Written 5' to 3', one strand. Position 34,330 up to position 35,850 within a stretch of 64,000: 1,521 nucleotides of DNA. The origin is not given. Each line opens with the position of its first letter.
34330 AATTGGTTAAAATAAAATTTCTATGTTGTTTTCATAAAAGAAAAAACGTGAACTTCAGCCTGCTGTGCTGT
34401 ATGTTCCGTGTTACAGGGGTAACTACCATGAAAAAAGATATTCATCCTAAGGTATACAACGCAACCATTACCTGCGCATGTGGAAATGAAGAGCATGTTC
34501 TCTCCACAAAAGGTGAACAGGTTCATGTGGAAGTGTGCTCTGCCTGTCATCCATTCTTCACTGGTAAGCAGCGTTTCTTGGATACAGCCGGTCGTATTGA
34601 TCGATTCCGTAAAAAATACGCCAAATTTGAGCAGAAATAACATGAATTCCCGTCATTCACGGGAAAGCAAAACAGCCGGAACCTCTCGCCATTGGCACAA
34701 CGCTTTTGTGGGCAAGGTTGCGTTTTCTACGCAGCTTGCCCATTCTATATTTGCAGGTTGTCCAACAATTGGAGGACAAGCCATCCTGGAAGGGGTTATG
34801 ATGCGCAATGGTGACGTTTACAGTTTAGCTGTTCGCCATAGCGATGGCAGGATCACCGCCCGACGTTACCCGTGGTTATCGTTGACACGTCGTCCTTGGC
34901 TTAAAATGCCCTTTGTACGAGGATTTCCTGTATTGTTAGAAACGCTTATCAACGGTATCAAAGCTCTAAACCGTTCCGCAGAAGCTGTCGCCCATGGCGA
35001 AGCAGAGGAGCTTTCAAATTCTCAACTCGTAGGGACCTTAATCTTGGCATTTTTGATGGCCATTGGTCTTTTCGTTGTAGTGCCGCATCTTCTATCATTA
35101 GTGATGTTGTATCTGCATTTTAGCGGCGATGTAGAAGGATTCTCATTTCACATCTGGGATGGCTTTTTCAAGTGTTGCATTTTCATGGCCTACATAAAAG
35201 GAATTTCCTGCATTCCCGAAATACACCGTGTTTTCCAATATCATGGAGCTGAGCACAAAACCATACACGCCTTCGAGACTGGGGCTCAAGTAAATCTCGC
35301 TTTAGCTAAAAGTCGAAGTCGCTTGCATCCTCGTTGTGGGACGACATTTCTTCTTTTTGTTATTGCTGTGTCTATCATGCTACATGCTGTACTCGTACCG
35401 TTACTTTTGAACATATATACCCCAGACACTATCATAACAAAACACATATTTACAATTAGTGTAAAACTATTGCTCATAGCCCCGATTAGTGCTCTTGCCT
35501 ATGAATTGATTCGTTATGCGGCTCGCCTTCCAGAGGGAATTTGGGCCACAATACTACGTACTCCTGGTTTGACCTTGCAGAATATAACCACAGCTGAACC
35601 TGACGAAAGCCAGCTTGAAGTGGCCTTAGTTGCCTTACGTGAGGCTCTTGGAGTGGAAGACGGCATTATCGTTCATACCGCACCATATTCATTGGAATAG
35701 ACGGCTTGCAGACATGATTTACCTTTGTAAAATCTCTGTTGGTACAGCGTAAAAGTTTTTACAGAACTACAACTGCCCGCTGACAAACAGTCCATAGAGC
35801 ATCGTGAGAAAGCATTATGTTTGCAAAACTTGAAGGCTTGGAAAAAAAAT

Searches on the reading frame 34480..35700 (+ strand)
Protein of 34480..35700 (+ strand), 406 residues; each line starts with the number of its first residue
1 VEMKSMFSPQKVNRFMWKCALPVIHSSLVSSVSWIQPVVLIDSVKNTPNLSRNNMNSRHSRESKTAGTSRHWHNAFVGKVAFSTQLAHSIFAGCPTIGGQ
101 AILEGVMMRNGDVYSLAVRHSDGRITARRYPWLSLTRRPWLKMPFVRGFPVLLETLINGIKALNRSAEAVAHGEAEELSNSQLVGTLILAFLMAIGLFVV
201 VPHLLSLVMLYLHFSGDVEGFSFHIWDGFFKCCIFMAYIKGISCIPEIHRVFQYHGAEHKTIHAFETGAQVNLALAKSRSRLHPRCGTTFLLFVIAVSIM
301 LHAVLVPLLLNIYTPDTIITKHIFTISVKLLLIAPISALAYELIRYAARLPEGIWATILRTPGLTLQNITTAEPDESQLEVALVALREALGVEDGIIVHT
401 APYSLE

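Call 55: search_protein_families(library=pfam, proteins=[window:34480-35700:+], max_evalue=0.0001)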
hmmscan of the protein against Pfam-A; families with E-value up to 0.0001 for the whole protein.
window:34480-35700:+ (406 aa): 1 family
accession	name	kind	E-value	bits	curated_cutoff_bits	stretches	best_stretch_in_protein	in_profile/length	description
PF07136.16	DUF1385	-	2.2e-70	236.9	22.1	1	143-390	1-225/227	Protein of unknown function (DUF1385)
